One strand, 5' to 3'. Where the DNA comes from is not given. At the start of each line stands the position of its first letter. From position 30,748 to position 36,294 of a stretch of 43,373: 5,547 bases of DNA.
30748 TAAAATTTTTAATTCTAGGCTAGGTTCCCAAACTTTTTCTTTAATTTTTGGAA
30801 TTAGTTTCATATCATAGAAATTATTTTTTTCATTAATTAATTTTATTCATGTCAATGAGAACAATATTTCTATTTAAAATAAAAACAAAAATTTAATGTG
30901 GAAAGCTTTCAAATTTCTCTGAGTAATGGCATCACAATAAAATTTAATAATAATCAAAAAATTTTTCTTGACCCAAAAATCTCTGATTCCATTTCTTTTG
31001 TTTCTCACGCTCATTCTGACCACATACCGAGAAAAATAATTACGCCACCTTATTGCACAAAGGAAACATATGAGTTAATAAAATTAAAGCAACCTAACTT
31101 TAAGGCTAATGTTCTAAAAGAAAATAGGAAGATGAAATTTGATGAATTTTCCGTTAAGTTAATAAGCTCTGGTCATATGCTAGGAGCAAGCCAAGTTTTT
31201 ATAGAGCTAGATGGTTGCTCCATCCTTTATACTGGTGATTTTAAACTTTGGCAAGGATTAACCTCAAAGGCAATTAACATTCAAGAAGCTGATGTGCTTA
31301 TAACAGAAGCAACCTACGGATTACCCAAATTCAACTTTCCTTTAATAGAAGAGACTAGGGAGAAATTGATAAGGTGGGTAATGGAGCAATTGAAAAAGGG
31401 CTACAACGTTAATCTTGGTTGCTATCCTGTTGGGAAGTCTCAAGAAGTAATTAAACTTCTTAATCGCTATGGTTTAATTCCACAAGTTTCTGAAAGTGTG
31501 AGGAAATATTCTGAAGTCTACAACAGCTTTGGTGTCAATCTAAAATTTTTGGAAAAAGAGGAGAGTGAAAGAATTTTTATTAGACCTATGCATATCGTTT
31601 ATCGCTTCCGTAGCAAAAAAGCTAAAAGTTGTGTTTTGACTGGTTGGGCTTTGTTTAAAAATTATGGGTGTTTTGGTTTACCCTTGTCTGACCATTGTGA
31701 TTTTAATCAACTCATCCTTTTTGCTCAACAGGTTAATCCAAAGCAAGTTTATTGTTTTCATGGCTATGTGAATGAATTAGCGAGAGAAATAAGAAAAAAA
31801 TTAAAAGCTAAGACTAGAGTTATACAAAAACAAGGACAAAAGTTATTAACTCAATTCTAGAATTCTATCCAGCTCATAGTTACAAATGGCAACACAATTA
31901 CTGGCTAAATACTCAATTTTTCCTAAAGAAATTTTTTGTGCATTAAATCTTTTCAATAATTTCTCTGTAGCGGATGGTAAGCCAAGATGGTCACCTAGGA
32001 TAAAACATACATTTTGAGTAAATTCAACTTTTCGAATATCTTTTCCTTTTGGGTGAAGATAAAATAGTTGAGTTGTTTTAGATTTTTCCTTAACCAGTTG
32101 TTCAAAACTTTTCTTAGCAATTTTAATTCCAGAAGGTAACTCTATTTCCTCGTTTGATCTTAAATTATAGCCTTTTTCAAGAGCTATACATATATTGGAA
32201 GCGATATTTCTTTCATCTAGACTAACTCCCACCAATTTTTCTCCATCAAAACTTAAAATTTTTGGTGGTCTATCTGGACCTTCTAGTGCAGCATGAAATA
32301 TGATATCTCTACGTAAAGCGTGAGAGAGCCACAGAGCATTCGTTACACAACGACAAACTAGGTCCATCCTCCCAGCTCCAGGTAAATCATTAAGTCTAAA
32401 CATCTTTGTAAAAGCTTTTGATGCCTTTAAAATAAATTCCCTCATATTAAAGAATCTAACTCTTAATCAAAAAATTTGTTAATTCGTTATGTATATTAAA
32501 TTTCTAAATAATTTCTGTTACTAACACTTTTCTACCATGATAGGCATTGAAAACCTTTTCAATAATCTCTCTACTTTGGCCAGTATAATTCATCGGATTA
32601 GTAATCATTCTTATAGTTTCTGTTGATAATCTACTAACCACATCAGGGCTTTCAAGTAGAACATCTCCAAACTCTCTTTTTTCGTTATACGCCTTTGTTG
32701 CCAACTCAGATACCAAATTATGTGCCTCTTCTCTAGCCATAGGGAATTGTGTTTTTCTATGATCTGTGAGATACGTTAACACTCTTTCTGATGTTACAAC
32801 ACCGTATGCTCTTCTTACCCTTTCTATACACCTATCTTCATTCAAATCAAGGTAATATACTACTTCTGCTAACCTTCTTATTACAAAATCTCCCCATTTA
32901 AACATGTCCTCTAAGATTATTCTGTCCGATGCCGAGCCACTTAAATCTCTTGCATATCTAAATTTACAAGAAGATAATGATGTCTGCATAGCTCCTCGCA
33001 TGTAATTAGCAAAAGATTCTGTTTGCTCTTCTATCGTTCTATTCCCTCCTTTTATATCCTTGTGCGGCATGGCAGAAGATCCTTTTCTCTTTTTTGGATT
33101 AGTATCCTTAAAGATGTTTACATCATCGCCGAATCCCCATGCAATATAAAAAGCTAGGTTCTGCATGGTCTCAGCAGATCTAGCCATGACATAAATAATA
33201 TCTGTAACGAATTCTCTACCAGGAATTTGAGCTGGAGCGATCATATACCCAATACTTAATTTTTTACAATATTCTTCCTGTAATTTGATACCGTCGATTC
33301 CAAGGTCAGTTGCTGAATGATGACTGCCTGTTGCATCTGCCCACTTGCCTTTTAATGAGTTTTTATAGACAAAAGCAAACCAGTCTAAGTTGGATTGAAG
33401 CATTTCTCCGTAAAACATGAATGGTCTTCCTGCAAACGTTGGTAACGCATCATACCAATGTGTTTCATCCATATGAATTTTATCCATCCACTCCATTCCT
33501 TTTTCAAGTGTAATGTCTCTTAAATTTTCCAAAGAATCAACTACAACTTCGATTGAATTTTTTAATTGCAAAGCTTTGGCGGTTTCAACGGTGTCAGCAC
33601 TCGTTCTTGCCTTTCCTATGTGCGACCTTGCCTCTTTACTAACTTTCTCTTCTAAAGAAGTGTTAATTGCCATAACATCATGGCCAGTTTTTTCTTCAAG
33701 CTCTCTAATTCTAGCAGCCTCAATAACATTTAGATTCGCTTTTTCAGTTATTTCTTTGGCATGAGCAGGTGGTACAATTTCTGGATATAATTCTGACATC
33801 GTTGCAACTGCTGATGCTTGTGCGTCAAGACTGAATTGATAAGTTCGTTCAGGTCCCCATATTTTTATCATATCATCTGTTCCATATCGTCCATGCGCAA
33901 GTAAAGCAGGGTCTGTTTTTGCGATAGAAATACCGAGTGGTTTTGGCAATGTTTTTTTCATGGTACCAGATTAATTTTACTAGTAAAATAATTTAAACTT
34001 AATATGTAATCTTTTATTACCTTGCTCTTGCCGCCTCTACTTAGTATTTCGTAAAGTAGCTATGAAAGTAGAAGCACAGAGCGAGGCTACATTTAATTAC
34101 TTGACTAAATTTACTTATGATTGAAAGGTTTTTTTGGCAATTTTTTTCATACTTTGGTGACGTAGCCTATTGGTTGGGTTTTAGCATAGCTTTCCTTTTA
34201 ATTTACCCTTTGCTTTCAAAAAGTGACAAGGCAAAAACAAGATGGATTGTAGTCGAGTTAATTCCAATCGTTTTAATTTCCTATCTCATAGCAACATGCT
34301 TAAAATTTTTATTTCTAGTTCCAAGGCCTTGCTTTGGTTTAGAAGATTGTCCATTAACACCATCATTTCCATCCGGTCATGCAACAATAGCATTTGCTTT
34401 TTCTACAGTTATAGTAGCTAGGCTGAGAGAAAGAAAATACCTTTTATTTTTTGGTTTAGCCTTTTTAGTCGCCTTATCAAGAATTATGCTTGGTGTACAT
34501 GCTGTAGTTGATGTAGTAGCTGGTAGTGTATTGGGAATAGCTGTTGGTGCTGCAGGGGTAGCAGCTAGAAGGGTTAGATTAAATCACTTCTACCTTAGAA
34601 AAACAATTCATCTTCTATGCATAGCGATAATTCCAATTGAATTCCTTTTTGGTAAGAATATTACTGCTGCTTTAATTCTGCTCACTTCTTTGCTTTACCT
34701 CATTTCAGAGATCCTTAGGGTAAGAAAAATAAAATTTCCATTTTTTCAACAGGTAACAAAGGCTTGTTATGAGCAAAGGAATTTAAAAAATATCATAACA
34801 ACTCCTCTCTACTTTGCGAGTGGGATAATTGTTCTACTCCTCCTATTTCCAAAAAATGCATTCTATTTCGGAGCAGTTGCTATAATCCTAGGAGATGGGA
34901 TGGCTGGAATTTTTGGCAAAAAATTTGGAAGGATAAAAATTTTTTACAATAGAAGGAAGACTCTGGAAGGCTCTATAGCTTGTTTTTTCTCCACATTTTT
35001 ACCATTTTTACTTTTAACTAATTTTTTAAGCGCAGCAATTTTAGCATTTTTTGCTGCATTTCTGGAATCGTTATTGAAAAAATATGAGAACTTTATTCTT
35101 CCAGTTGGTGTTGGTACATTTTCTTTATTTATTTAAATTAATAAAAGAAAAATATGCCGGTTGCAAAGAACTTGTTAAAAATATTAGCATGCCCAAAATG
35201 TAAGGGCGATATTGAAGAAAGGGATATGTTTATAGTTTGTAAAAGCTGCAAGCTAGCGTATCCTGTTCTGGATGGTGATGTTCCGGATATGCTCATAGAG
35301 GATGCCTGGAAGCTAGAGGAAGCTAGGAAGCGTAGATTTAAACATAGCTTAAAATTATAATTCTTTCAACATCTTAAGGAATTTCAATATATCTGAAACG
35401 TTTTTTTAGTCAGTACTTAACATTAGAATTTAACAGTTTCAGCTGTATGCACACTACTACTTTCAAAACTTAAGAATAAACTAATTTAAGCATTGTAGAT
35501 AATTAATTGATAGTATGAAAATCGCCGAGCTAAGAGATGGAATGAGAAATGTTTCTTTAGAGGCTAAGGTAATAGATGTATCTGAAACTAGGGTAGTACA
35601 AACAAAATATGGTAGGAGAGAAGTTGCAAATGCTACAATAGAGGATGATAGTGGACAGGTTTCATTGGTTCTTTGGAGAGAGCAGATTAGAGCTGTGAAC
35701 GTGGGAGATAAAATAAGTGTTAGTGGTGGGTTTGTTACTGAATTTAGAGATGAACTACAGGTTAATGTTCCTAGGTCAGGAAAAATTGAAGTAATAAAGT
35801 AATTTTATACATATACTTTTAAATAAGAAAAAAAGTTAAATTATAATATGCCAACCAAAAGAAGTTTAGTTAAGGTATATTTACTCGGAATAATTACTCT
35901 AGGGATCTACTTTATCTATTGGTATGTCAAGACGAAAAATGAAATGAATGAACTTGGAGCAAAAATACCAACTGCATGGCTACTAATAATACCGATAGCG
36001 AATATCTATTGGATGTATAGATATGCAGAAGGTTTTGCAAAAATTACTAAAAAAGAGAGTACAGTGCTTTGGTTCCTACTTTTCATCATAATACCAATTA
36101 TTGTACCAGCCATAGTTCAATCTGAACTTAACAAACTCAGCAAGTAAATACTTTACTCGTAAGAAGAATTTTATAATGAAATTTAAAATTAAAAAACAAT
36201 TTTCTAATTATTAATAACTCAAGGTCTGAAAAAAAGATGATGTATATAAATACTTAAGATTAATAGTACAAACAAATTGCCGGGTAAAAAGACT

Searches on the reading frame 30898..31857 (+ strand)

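Call 30: search_protein_families(library=pfam, proteins=[window:30898-31857:+])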
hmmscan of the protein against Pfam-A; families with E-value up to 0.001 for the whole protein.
window:30898-31857:+ (320 aa): 2 families
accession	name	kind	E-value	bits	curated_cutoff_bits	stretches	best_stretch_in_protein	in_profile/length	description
PF07522.19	DRMBL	-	9.6e-05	23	22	1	216-285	34-101/108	DNA repair metallo-beta-lactamase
PF12706.13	Lactamase_B_2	-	0.00024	21.2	27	0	34-139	35-165/200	Beta-lactamase superfamily domain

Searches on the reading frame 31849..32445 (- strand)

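Call 30: search_protein_families(library=pfam, proteins=[window:31849-32445:-])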
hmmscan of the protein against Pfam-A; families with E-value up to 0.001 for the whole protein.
window:31849-32445:- (199 aa): 1 family
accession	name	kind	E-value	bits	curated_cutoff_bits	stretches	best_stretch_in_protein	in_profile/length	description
PF04013.17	Methyltrn_RNA_2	-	2.9e-52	177.7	25.5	1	1-194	1-195/198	Putative SAM-dependent RNA methyltransferase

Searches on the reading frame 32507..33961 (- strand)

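Call 30: search_protein_families(library=pfam, proteins=[window:32507-33961:-])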
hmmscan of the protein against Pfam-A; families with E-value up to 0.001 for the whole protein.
window:32507-33961:- (485 aa): 2 families
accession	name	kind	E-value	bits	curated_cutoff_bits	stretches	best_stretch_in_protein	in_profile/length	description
PF00206.25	Lyase_1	-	5.5e-23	82.3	27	1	27-301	4-294/312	Lyase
PF10397.14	ADSL_C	-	4.4e-14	53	32.7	1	387-470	1-79/79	Adenylosuccinate lyase C-terminus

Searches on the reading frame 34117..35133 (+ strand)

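Call 30: search_protein_families(library=pfam, proteins=[window:34117-35133:+])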
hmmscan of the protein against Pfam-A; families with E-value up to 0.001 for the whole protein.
window:34117-35133:+ (339 aa): 2 families
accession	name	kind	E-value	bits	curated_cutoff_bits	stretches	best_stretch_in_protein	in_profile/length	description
PF01569.27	PAP2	-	2.5e-21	76.2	27.2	1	47-149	4-123/130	PAP2 superfamily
PF14378.12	PAP2_3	-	1.9e-06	28.3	27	1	83-143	126-187/190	PAP2 superfamily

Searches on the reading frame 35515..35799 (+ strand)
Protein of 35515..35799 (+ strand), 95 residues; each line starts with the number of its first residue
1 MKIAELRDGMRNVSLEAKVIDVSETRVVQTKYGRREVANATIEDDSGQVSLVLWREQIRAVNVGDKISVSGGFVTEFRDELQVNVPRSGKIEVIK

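Call 30: search_protein_families(library=pfam, proteins=[window:35515-35799:+])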
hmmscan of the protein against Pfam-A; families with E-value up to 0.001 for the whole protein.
window:35515-35799:+ (95 aa): 3 families
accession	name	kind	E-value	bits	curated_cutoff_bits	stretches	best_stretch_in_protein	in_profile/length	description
PF01336.31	tRNA_anti-codon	-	3.7e-08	33.6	27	1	26-87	11-71/75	OB-fold nucleic acid binding domain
PF21473.3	Ssb-like_OB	-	1.2e-06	29.1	24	1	13-93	8-97/97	Single-stranded DNA binding protein Ssb-like, OB fold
PF17244.8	CDC24_OB3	-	1.6e-05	25.2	25.4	1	6-71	2-72/216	Cell division control protein 24, OB domain 3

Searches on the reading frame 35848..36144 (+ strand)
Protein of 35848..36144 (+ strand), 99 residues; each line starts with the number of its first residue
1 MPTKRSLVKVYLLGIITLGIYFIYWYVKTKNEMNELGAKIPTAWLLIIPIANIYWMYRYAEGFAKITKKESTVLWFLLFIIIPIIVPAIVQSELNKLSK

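Call 30: search_protein_families(library=pfam, proteins=[window:35848-36144:+])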
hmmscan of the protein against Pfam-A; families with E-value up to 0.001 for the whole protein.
window:35848-36144:+ (99 aa): 1 family
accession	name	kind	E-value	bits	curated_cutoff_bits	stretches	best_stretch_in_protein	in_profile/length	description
PF14018.11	DUF4234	-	2e-12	47.5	25.3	1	5-60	1-65/70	Domain of unknown function (DUF4234)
